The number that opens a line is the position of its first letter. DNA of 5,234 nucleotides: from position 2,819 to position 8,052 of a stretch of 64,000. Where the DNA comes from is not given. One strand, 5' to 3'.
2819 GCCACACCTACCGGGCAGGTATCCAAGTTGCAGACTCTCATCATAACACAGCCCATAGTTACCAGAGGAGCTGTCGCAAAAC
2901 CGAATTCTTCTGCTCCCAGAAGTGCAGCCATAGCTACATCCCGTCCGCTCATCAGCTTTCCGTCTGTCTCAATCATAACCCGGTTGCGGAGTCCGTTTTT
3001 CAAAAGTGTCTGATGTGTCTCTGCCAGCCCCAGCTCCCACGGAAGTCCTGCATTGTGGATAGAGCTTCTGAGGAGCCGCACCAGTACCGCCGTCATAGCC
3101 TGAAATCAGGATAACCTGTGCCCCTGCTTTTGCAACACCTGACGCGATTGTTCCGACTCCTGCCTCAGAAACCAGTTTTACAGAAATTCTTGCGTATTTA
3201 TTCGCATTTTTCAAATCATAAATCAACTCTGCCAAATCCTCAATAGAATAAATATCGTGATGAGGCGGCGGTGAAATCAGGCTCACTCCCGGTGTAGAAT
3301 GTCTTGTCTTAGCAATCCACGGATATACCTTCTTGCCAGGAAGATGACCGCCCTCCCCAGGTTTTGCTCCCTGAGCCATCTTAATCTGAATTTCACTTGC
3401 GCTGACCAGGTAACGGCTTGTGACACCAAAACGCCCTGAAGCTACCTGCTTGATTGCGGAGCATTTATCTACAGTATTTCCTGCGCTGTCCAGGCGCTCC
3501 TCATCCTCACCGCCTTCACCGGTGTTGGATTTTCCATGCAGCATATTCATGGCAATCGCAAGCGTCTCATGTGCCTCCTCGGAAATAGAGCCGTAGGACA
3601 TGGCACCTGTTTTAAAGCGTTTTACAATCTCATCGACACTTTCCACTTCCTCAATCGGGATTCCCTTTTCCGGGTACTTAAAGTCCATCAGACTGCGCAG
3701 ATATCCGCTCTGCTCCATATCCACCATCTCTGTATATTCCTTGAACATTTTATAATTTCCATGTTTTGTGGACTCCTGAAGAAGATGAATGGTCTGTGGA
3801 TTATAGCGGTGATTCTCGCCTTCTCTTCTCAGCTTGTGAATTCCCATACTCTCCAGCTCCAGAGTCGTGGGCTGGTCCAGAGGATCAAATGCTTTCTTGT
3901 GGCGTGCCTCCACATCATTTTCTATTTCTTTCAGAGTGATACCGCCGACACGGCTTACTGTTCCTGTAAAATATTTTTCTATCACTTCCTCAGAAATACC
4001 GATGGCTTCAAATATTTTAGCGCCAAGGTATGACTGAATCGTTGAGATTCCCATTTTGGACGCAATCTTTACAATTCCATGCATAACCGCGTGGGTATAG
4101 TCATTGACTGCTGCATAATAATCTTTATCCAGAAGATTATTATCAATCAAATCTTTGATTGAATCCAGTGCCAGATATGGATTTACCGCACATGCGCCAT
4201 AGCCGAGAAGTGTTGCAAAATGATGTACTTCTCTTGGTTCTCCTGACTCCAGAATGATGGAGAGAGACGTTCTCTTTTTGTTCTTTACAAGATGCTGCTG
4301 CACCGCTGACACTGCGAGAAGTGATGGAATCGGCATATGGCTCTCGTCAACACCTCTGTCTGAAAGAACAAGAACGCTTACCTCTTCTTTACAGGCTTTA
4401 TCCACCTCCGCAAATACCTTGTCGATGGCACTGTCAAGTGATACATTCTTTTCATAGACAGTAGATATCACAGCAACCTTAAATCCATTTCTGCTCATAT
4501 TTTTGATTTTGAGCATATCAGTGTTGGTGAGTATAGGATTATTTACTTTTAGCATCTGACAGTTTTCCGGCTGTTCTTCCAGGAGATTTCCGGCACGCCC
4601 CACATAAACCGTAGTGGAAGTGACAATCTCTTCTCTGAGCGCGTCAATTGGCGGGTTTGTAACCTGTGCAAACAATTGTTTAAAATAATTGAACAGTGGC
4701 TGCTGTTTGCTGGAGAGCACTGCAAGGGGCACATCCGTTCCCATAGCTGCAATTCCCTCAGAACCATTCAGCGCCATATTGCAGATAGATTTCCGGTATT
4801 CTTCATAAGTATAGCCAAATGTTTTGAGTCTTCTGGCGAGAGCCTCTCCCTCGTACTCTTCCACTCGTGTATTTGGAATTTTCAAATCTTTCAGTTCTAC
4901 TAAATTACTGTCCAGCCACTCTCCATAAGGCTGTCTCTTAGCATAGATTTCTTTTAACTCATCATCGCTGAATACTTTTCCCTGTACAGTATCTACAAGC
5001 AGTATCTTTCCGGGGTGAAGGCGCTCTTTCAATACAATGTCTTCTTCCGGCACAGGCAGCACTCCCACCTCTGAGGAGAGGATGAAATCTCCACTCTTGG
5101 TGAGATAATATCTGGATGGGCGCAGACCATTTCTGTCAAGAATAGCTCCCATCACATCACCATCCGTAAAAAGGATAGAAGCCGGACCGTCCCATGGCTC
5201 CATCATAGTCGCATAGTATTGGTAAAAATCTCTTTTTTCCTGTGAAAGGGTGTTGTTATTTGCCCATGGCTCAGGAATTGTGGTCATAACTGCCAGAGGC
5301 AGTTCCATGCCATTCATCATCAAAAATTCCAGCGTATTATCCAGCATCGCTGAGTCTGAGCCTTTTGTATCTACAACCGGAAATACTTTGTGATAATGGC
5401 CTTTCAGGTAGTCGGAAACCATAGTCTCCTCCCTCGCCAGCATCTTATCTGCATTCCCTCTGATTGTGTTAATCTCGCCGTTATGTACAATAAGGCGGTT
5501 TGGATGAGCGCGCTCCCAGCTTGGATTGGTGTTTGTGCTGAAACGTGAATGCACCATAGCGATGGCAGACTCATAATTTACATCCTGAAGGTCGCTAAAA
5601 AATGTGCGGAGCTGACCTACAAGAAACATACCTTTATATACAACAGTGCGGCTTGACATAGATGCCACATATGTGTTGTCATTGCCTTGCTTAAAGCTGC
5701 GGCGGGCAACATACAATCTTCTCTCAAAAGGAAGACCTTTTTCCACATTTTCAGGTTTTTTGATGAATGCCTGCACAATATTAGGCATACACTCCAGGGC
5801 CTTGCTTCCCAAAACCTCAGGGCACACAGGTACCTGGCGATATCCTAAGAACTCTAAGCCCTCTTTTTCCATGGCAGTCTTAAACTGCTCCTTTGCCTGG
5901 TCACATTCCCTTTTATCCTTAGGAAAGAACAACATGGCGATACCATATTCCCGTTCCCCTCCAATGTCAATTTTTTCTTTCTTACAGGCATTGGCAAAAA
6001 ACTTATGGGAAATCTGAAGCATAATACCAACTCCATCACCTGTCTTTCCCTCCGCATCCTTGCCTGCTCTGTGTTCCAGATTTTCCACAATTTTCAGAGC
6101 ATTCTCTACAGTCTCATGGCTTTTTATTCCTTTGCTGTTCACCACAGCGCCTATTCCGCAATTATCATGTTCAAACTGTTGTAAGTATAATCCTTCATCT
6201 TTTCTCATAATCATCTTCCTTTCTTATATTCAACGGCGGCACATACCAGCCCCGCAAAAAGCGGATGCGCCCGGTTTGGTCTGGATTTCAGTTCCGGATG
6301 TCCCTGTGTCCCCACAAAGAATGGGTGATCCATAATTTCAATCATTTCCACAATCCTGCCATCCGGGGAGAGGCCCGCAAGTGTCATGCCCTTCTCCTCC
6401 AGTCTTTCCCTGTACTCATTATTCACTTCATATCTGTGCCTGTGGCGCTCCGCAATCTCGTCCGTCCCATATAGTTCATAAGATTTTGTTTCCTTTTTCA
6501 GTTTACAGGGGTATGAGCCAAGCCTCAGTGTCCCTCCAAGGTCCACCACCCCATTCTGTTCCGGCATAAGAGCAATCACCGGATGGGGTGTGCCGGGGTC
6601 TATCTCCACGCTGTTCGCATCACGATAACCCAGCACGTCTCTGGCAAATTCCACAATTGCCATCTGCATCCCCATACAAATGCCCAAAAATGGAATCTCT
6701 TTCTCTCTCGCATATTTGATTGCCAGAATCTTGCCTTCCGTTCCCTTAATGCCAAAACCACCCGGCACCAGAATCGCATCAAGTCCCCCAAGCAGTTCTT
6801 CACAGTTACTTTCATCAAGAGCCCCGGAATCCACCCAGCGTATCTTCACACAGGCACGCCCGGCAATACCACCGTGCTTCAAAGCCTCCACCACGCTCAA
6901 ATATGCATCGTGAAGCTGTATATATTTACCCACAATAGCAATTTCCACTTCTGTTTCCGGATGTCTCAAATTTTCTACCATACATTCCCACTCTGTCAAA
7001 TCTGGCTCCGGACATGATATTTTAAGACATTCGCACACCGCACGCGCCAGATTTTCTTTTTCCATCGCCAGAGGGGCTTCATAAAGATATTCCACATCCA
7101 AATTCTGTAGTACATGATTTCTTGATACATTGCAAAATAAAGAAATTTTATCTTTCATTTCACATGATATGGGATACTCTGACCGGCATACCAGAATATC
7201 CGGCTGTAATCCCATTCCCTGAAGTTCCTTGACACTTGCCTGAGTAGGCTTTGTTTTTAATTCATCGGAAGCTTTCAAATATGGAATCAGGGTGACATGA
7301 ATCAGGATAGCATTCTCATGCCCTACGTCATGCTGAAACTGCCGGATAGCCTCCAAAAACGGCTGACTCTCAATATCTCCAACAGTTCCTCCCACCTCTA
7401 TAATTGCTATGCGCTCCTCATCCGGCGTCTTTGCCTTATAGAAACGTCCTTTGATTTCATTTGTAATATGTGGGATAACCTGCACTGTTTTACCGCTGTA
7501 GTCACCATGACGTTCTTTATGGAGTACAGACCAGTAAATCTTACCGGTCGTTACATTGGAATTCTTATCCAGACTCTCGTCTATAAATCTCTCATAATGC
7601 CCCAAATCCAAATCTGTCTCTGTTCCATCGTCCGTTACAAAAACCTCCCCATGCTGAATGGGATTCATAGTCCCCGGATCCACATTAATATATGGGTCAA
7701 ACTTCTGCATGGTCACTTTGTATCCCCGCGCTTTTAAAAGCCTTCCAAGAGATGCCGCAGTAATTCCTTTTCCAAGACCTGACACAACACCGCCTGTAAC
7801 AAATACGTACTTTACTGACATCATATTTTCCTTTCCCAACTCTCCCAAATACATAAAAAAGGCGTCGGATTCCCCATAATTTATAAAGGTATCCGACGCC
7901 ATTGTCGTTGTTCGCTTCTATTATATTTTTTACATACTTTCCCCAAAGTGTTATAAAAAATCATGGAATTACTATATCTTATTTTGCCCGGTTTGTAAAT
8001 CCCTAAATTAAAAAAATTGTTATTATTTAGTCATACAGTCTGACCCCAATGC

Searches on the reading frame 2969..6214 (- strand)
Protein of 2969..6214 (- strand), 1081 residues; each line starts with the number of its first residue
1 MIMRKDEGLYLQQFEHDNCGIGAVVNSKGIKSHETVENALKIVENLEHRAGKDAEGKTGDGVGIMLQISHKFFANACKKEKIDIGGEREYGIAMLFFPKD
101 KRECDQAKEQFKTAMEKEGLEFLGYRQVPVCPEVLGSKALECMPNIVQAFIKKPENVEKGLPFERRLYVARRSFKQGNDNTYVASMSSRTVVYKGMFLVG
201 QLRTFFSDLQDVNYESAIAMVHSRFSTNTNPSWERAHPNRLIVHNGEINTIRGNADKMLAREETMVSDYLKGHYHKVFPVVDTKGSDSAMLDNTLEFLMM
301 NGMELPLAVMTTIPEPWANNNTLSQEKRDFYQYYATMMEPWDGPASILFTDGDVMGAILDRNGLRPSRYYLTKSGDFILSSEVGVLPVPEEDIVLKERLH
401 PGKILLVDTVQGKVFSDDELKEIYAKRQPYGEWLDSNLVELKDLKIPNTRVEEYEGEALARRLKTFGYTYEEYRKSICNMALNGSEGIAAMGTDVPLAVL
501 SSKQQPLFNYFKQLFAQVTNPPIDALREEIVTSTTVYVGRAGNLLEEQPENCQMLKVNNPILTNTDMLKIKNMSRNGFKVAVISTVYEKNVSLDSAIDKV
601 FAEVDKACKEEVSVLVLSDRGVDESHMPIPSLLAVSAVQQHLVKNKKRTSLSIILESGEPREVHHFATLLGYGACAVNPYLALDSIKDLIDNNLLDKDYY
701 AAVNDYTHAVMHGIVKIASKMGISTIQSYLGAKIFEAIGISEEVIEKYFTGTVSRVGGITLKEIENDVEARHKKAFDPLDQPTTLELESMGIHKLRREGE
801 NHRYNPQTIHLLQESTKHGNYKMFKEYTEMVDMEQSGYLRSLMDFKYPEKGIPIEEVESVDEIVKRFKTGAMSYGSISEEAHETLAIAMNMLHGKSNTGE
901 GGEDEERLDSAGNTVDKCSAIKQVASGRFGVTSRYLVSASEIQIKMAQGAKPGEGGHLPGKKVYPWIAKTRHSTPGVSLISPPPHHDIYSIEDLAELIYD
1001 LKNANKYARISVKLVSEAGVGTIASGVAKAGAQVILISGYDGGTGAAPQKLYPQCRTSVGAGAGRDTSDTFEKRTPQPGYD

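Call 8: search_protein_families(library=pfam, proteins=[window:2969-6214:-], max_evalue=0.001)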
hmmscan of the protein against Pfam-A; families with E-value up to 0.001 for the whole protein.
window:2969-6214:- (1081 aa): 3 families
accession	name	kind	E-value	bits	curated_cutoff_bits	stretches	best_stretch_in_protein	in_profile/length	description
PF00310.26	GATase_2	-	3.5e-163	543.7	19.9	1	19-433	1-420/420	Glutamine amidotransferases class-II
PF04898.20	Glu_syn_central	-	1.9e-112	375.7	22.8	1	462-741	2-277/277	Glutamate synthase central domain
PF01645.23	Glu_synthase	-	9.9e-98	328.1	20.4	1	802-1051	1-248/369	Conserved region in glutamate synthase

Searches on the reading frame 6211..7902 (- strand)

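Call 8: search_protein_families(library=pfam, proteins=[window:6211-7902:-], max_evalue=0.001)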
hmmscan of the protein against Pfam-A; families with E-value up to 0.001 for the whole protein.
window:6211-7902:- (563 aa): 4 families
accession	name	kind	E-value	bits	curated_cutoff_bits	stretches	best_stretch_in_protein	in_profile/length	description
PF06418.20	CTP_synth_N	-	9e-127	422.4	26.1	1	31-295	1-265/265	CTP synthase N-terminus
PF00117.34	GATase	-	9.9e-36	123.6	22.8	1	330-552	2-187/190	Glutamine amidotransferase class-I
PF07722.19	Peptidase_C26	-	4.4e-06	27.1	20.5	1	394-537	97-219/219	Peptidase C26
PF01656.29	CbiA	-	1.3e-05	25.6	25.4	1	41-315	8-68/125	CobQ/CobB/MinD/ParA nucleotide binding domain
